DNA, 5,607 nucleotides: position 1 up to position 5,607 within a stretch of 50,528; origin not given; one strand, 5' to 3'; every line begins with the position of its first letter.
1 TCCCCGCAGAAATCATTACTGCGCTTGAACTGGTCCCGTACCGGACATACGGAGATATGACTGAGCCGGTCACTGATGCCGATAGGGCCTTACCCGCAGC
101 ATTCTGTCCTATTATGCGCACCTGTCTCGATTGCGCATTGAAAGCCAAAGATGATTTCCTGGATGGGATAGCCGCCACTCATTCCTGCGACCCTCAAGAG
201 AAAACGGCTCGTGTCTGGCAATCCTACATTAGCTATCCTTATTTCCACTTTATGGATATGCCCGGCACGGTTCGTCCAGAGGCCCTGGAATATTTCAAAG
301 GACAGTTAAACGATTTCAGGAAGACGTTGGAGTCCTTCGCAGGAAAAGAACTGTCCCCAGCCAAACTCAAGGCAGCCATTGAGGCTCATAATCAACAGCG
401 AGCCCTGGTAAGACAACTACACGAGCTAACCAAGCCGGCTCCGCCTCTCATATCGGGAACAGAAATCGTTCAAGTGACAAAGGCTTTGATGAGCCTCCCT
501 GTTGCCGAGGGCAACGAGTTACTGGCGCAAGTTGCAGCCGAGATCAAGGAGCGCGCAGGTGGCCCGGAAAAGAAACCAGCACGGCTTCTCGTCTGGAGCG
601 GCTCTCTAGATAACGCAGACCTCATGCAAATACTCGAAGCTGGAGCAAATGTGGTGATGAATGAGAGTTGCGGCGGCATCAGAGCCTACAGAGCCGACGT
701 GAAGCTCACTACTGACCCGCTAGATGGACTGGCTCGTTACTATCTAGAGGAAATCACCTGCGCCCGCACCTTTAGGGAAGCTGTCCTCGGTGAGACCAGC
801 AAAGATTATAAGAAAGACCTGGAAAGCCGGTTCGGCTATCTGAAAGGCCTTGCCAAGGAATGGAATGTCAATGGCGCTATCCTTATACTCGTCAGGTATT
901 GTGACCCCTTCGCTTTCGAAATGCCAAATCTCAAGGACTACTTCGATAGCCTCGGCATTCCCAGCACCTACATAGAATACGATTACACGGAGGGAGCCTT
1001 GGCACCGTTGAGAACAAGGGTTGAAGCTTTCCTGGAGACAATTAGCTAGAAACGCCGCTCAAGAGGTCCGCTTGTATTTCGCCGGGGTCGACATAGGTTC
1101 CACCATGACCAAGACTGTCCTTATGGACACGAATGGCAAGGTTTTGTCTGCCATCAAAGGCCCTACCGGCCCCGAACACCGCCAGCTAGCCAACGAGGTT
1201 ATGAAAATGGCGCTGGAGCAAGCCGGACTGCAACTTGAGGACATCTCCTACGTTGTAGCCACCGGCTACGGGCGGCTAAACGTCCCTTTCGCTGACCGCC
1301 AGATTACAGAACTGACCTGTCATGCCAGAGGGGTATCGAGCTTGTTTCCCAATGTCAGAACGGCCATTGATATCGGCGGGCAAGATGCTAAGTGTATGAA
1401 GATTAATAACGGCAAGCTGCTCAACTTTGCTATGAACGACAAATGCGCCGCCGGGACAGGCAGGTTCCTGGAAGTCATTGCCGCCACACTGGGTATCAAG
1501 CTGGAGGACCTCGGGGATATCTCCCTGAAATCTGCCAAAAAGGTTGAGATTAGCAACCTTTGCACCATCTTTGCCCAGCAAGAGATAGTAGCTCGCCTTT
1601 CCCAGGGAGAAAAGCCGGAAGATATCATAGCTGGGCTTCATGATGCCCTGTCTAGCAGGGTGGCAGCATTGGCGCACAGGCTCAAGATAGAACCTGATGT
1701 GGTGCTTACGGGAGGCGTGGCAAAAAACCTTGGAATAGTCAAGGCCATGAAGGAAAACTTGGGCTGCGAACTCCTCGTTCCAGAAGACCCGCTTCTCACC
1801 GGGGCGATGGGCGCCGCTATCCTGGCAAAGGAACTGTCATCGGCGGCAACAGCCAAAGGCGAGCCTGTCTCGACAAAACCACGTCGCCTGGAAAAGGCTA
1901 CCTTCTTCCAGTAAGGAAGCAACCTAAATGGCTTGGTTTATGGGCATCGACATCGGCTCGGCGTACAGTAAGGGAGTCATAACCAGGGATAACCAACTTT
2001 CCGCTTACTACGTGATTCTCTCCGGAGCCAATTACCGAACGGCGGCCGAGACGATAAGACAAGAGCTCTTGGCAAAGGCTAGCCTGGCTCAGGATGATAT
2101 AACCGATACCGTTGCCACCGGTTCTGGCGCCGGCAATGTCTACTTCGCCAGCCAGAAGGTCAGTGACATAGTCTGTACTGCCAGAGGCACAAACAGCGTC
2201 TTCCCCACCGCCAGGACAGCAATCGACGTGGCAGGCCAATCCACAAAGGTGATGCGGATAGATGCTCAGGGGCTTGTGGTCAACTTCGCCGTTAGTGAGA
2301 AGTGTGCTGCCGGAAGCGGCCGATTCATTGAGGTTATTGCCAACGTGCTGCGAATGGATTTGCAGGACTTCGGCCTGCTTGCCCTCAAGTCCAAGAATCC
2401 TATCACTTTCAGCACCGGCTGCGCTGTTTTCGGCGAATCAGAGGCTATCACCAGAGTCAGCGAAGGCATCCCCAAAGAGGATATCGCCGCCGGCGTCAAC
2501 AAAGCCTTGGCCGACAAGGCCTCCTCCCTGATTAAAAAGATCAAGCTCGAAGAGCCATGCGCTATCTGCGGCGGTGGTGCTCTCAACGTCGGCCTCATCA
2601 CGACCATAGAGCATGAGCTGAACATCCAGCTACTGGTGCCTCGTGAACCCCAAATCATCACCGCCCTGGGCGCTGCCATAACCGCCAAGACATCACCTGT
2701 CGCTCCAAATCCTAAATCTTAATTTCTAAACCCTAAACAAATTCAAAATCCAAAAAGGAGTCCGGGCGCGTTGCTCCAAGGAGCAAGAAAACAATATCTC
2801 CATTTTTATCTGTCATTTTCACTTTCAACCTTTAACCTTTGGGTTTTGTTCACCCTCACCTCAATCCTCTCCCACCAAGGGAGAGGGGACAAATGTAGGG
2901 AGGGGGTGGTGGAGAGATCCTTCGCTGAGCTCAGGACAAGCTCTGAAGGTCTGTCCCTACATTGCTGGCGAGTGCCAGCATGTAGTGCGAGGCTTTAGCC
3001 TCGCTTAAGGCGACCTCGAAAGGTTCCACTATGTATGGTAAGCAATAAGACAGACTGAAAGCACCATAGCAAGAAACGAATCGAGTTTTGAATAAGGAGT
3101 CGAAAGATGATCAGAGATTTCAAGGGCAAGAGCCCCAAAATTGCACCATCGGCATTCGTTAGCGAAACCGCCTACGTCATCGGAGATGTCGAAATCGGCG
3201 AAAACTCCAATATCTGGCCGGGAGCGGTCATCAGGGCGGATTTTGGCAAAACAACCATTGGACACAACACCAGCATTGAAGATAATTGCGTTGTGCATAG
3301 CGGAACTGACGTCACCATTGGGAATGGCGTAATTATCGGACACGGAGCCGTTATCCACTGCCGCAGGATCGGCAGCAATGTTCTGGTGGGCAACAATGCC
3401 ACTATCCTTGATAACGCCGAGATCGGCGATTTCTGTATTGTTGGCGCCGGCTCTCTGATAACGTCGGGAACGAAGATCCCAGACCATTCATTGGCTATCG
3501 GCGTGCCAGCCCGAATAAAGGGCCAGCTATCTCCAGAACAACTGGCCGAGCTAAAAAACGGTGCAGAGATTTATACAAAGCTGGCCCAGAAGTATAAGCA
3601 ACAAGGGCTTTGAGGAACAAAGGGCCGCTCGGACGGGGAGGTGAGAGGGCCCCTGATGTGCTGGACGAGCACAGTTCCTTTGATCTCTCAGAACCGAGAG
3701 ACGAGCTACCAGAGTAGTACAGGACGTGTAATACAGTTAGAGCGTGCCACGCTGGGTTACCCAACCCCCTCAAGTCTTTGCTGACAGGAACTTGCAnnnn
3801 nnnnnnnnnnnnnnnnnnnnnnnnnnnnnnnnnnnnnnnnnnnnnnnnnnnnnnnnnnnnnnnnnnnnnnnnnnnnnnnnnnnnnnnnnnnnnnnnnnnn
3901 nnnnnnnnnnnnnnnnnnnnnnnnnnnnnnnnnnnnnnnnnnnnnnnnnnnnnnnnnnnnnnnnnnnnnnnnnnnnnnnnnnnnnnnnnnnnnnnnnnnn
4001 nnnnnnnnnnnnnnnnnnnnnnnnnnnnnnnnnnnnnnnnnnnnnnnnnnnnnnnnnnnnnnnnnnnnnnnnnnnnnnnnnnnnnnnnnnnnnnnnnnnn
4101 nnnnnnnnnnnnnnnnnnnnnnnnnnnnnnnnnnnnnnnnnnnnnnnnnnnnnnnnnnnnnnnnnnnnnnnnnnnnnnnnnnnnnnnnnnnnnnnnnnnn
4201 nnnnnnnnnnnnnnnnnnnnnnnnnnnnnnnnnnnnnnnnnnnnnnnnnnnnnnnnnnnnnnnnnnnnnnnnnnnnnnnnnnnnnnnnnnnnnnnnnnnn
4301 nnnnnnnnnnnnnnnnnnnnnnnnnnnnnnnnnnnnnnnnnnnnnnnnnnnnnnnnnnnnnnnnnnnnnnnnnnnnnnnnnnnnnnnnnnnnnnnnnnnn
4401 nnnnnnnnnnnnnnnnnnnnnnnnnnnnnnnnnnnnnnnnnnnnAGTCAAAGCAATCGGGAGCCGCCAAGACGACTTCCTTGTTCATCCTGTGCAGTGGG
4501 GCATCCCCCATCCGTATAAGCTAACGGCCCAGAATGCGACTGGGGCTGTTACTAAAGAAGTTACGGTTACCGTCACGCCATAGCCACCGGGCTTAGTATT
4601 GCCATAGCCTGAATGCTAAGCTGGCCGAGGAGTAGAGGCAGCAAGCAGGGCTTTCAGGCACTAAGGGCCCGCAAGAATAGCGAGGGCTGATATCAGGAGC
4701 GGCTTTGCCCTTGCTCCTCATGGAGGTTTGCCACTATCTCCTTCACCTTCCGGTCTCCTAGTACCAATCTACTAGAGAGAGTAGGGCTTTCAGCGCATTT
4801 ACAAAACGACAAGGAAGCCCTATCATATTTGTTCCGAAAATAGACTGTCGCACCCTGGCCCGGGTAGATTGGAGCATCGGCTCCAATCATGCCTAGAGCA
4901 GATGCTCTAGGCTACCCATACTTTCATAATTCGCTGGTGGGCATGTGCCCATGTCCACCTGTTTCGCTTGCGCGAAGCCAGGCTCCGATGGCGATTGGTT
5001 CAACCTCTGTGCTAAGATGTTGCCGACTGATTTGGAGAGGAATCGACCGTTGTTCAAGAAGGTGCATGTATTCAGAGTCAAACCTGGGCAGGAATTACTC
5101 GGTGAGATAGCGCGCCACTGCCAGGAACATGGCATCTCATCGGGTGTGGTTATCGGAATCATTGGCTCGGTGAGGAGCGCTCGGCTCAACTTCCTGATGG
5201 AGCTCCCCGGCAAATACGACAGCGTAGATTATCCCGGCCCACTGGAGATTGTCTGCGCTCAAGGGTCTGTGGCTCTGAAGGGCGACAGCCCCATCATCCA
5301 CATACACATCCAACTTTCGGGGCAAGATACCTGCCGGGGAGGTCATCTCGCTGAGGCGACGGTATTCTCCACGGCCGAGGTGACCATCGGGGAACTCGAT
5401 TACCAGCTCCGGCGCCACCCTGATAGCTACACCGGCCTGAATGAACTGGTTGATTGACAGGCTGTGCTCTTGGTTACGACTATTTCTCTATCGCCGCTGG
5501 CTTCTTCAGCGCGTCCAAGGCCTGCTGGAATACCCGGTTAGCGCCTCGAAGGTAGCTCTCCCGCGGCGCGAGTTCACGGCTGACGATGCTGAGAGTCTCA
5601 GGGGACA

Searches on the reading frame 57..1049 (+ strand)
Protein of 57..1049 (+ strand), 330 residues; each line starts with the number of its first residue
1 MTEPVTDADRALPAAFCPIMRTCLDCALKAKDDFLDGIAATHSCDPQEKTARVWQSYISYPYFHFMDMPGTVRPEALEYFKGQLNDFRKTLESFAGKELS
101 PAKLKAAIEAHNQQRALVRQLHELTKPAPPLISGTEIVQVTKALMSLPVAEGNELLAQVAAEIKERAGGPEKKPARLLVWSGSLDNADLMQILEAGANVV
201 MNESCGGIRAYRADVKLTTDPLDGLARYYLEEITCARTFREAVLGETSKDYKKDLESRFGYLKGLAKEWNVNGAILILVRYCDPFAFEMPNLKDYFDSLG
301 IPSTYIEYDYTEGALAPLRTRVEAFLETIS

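Call 8: search_protein_families(library=pfam, proteins=[window:57-1049:+])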
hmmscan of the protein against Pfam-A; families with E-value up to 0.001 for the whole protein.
window:57-1049:+ (330 aa): 1 family
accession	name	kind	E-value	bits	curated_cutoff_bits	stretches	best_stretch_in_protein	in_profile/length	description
PF06050.19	HGD-D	-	1.3e-71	242.5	28.4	1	3-329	25-342/342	2-hydroxyglutaryl-CoA dehydratase, D-component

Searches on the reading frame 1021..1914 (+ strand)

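Call 8: search_protein_families(library=pfam, proteins=[window:1021-1914:+])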
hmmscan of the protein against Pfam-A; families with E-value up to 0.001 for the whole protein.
window:1021-1914:+ (297 aa): 3 families
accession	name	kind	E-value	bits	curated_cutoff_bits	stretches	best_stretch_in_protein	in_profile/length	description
PF01869.26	BcrAD_BadFG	-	1.3e-69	235.2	31.5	1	22-269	2-271/271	BadF/BadG/BcrA/BcrD ATPase family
PF22521.2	HypF_C_2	-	2e-06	28.2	27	1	161-248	123-218/241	Carbamoyltransferase, Kae1-like Domain, second subdomain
PF00814.31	TsaD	-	3e-05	24.3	24.8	0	181-260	190-256/264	tRNA N6-adenosine threonylcarbamoyltransferase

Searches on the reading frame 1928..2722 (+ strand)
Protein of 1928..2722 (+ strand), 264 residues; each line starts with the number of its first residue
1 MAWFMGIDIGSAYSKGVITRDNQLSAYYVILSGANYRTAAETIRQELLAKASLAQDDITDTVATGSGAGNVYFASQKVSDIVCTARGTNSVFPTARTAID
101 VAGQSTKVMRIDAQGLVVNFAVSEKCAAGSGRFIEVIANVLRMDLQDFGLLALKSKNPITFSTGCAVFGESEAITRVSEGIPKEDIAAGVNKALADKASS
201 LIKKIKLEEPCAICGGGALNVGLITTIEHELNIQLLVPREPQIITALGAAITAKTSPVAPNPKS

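Call 8: search_protein_families(library=pfam, proteins=[window:1928-2722:+])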
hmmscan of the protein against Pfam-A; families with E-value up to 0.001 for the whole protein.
window:1928-2722:+ (264 aa): 1 family
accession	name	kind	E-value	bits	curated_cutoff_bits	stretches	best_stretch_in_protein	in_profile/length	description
PF01869.26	BcrAD_BadFG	-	6.6e-41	141.1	31.5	1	6-253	2-271/271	BadF/BadG/BcrA/BcrD ATPase family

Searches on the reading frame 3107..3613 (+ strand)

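Call 8: search_protein_families(library=pfam, proteins=[window:3107-3613:+])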
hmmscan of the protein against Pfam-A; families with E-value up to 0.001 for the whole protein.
window:3107-3613:+ (168 aa): 4 families
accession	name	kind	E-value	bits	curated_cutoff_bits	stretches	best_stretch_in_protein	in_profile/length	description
PF00132.30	Hexapep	-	2e-24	84.7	27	3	87-119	3-35/36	Bacterial transferase hexapeptide (six repeats)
PF25084.1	LbH_EIF2B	-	1.9e-07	31.5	54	1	48-125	21-100/105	EIF2B subunit epsilon LbH domain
PF14602.12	Hexapep_2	-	4.3e-06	26.8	27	1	87-119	3-33/34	Hexapeptide repeat of succinyl-transferase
PF21711.3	DCTN5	-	1e-05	25.7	40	1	68-149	84-164/182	Dynactin subunit 5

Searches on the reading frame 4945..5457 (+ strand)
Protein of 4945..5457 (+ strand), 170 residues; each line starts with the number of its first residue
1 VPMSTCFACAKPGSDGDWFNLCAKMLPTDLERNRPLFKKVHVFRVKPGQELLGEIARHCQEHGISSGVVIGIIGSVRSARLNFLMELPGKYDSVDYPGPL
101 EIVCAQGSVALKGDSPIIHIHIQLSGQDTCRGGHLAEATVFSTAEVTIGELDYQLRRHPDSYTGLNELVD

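Call 8: search_protein_families(library=pfam, proteins=[window:4945-5457:+])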
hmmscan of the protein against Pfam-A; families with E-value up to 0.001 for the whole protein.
window:4945-5457:+ (170 aa): 1 family
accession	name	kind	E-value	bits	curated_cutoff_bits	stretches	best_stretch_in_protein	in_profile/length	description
PF03479.20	PCC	-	6.5e-27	94.6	25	1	39-152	1-116/117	Plants and Prokaryotes Conserved (PCC) domain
